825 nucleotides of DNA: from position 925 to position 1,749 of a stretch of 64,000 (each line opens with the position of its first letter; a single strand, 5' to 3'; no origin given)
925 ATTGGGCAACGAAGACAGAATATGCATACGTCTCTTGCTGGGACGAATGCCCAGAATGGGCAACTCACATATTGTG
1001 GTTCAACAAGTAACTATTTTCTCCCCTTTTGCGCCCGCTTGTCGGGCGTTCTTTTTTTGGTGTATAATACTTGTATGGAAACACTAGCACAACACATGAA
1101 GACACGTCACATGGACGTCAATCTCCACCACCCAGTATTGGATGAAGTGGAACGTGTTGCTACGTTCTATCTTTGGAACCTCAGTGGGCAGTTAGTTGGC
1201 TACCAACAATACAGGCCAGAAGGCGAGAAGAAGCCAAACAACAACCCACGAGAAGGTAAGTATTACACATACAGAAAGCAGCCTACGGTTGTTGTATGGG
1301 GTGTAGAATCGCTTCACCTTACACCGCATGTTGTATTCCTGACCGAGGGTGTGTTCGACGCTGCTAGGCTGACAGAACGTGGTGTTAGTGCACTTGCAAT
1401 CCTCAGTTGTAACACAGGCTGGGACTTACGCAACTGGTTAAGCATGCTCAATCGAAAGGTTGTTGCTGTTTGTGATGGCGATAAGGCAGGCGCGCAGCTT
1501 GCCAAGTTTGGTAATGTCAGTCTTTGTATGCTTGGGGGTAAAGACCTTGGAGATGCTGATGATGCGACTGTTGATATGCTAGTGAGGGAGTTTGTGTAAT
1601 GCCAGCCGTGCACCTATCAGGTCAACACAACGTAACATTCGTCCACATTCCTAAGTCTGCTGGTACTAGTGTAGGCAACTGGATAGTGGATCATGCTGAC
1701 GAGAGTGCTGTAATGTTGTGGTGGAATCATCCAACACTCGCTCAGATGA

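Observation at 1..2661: Unusual accessory enzyme set: Rnl2-type RNA ligase, Toprim protein, sulfotransferase and stand-alone Pnk-like kinase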

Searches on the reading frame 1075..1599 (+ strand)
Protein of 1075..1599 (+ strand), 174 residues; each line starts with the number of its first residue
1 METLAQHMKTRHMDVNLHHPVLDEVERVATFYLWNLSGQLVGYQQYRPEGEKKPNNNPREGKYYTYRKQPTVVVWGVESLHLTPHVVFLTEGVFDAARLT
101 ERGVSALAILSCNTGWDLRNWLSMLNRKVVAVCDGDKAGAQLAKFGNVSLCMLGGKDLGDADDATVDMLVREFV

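Call 3: search_protein_families(library=pfam, proteins=[window:1075-1599:+], max_evalue=0.1)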
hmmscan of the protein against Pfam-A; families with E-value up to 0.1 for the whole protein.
window:1075-1599:+ (174 aa): 1 family
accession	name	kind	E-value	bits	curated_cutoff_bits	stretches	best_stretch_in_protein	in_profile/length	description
PF13155.12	Toprim_2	-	0.0019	19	22.1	1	88-144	1-60/88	Toprim-like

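Call 4: search_protein_families(library=phrogs, proteins=[window:1075-1599:+], max_evalue=0.01)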
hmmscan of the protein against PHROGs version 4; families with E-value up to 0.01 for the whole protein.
window:1075-1599:+ (174 aa): 5 families
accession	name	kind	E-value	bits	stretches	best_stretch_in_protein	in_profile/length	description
phrog_849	-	DNA, RNA and nucleotide metabolism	2.9e-39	136.3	1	3-160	148-326/435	DNA primase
phrog_47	-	DNA, RNA and nucleotide metabolism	4.6e-09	36.4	1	37-171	190-331/947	DNA primase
phrog_14043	-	DNA, RNA and nucleotide metabolism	1.2e-06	29.7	1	3-78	4-76/92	DNA primase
phrog_1139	-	DNA, RNA and nucleotide metabolism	0.00027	20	1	67-144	156-237/895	DNA primase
phrog_6088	-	DNA, RNA and nucleotide metabolism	0.0047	16.4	1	67-143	170-250/772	DNA primase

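Call 44: search_dna_similar(query=window:1075-1599:+, collection=phages, mode=protein, max_rows=30, max_evalue=0.001)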
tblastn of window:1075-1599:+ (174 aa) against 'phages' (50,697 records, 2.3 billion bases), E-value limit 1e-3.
Records with a match: 396; places in all: 398; records where one place covers at least 80% of the query: 351.
Best place of each record, by identity: <60% 396.
By first word of the organism name: Salmonella 187; Escherichia 123; Vibrio 19; Bacteriophage 10; Proteus 10; Phage 9; Klebsiella 5; Pseudomonas 4; Shigella 4; Shewanella 4; and 12 more.
By host as written in the record: - 75; Escherichia coli 51; Salmonella sp. 26; Salmonella enterica 22; Salmonella enterica subsp. enterica serovar Enteritidis PT1 20; Salmonella enterica subsp. enterica serovar Enteritidis 16; Salmonella enterica subsp. enterica 11; Salmonella enterica subsp. enterica serovar Infantis 9; and 84 more.
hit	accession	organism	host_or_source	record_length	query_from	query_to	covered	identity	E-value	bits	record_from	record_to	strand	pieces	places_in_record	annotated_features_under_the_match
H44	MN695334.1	Synechococcus phage B3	Synechoccus sp.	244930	3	147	83%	57.2%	2e-52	184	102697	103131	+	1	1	hypothetical protein (x2)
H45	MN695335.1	Synechococcus phage B23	Synechoccus sp.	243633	3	147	83%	56.6%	3e-51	181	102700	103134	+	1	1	hypothetical protein (x2)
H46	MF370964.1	Pseudoalteromonas phage J2-1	Pseudoalteromonas sp.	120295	22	172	87%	38.8%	1e-21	96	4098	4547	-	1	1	hypothetical protein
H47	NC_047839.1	Pseudoalteromonas phage J2-1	Pseudoalteromonas sp.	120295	22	172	87%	38.8%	1e-21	96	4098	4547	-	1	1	hypothetical protein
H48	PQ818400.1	Salmonella phage HMD-7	Salmonella sp.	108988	1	144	83%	39.6%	4e-17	83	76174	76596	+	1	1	DNA primase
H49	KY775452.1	Salmonella phage Stp1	Salmonella enterica subsp. enterica ...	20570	1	144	83%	39.6%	5e-17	83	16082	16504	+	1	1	hypothetical protein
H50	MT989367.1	Phage MSP1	-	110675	1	144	83%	39.6%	5e-17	83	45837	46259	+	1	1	hypothetical protein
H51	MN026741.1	Salmonella phage Th1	Salmonella enterica subsp. enterica ...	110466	1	144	83%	39.6%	7e-17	82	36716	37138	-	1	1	hypothetical protein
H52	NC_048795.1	Salmonella phage Th1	Salmonella enterica subsp. enterica ...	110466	1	144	83%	39.6%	7e-17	82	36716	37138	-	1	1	DNA primase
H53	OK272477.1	Escherichia phage JLBYU43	Escherichia coli K-12 MG1655 del ...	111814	1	144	83%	39.6%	1e-16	82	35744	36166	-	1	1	putative DNA primase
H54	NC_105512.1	Escherichia phage JLBYU43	Escherichia coli K-12 MG1655 del ...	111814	1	144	83%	39.6%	1e-16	82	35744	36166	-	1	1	putative DNA primase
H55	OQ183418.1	Pseudomonas phage vB_PpS_SYP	Pseudomonas plecoglossicida XSDHY-P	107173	4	144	81%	40.1%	7e-26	108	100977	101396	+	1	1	hypothetical protein (x2)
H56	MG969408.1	Salmonella phage GE_vB_HIL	Salmonella enterica subsp. enterica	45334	3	144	82%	39.4%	3e-21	95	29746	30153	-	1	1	record has no annotation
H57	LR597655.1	Escherichia phage T5_ev219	-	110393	1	142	82%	39.4%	1e-15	79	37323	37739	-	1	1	Phage protein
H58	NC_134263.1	Escherichia phage T5_ev219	-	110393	1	142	82%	39.4%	1e-15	79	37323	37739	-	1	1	Phage protein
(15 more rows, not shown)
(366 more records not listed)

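Call 46: get_annotated_region(hit=H44, flank=4000)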
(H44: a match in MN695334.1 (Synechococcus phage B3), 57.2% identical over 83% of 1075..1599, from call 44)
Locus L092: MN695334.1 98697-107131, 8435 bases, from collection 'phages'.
description: Synechococcus phage B3, complete genome.
organism: Synechococcus phage B3 (NCBI taxid 2674978)
taxonomy: Viruses; Duplodnaviria; Heunggongvirae; Uroviricota; Caudoviricetes; Kyanoviridae
host: Synechoccus sp.; source: -; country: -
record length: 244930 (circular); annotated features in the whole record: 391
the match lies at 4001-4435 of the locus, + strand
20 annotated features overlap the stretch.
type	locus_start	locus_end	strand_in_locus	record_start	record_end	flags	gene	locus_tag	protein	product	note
CDS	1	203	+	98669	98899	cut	-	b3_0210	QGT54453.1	hypothetical protein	gp210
CDS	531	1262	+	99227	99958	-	-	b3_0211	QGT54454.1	CCA tRNA nucleotidyltransferase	gp211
CDS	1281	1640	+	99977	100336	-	-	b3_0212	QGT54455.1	hypothetical protein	gp212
CDS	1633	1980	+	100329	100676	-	-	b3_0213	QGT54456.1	hypothetical protein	gp213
CDS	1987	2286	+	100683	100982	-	-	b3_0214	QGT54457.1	hypothetical protein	gp214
CDS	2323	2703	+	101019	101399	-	-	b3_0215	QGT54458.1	hypothetical protein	gp215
CDS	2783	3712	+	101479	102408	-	-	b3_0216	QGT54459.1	hypothetical protein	gp216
CDS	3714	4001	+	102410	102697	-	-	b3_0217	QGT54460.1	hypothetical protein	gp217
CDS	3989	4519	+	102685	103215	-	-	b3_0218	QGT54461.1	hypothetical protein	gp218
CDS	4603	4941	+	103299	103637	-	-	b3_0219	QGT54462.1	hypothetical protein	gp219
CDS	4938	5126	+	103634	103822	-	-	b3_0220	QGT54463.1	hypothetical protein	gp220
CDS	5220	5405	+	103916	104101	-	-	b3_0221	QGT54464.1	hypothetical protein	gp221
CDS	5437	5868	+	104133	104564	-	-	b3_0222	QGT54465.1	hypothetical protein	gp222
CDS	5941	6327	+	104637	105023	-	-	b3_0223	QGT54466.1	hypothetical protein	gp223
CDS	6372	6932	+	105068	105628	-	-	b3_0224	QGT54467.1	hypothetical protein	gp224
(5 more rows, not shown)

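Call 48: get_annotated_region(hit=H52, flank=2500)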
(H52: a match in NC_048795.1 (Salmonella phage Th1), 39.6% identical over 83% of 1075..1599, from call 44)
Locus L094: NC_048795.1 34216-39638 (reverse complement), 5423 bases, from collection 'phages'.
description: Salmonella phage Th1, complete genome.
organism: Salmonella phage Th1 (NCBI taxid 2589656)
taxonomy: Viruses; Duplodnaviria; Heunggongvirae; Uroviricota; Caudoviricetes; Demerecviridae; Markadamsvirinae; Tequintavirus; Tequintavirus Th1
host: Salmonella enterica subsp. enterica serovar Gallinarum; source: -; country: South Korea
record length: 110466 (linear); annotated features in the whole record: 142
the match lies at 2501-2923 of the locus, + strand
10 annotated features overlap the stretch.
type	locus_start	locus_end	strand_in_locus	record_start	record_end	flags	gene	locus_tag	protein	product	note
CDS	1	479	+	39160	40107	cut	-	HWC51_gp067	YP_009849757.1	lipoprotein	hypothetical protein; Length:948; Found at strand:negative; start codon:ATG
CDS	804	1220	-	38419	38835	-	-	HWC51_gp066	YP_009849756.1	hypothetical protein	hypothetical protein; Length:417; Found at strand:positive; start codon:ATG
CDS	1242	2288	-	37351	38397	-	-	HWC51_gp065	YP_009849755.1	hypothetical protein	hypothetical protein; Length:1047; Found at strand:positive; start codon:ATG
CDS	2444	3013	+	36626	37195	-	-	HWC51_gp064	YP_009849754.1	DNA primase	hypothetical protein; Length:570; Found at strand:negative; start codon:ATG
CDS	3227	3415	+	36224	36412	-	-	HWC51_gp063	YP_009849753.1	hypothetical protein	hypothetical protein; Length:189; Found at strand:negative; start codon:ATG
CDS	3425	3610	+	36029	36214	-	-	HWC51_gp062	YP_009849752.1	anti-termination protein Q-like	Phage antitermination protein Q; Length:186; Found at strand:negative; start codon:ATG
CDS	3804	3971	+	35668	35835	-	-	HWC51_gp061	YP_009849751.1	hypothetical protein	hypothetical protein; Length:168; Found at strand:negative; start codon:ATG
CDS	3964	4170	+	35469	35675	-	-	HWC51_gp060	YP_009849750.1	hypothetical protein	hypothetical protein; Length:207; Found at strand:negative; start codon:ATG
CDS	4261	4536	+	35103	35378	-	-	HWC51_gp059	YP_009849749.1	hypothetical protein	hypothetical protein; Length:276; Found at strand:negative; start codon:ATG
CDS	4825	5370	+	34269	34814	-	-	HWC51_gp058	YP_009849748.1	hypothetical protein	hypothetical protein; Length:546; Found at strand:negative; start codon:ATG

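Call 78: search_solved_structures(query=window:1075-1599:+, max_evalue=10, show_alignments=1)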
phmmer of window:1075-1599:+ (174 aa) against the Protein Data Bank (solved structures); distinct sequences matched with E-value up to 10: 5.
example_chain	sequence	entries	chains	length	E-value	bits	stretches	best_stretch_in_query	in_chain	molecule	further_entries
2au3_A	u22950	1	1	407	0.025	17.3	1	86-149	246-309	DNA primase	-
3b39_A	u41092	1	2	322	0.13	14.9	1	56-143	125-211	DNA primase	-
1eqn_A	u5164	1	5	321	0.14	14.9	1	56-143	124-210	DNA PRIMASE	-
1dd9_A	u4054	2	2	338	0.14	14.8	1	56-143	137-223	DNA PRIMASE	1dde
4e2k_A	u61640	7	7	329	1.1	11.9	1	29-142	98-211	DNA primase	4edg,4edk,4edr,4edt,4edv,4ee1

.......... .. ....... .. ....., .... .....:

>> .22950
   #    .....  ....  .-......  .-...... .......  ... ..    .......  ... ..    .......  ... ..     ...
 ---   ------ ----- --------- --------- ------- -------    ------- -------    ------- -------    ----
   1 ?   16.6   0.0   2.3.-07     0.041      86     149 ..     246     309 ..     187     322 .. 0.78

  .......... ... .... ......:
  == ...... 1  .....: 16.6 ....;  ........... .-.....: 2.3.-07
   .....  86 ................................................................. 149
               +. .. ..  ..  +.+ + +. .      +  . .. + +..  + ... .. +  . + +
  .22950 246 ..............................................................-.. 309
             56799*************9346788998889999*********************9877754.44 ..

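Call 79: search_protein_families(library=ncbifam, proteins=[window:1075-1599:+], max_evalue=0.01)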
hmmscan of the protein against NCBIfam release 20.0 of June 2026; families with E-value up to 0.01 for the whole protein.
window:1075-1599:+ (174 aa): 2 families
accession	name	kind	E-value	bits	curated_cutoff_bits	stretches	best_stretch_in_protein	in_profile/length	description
TIGR01391.1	dnaG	equivalog_domain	0.00047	19.1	283.6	1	84-141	256-314/414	DNA primase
NF005477.0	PRK07078.1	subfamily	0.00098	17.4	1014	1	4-146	111-253/759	hypothetical protein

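Call 85: search_protein_families(library=padloc, proteins=[window:1075-1599:+], max_evalue=0.01)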
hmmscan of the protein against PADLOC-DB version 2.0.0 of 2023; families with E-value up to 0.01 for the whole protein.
window:1075-1599:+ (174 aa): 2 families
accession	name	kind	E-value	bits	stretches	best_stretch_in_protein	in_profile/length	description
PDLC03800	RTasDnaG-like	-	5.7e-08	29.9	1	37-144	244-343/550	DRT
PDLC03767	RT_UG29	-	0.0035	12.7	1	85-112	262-289/2280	DRT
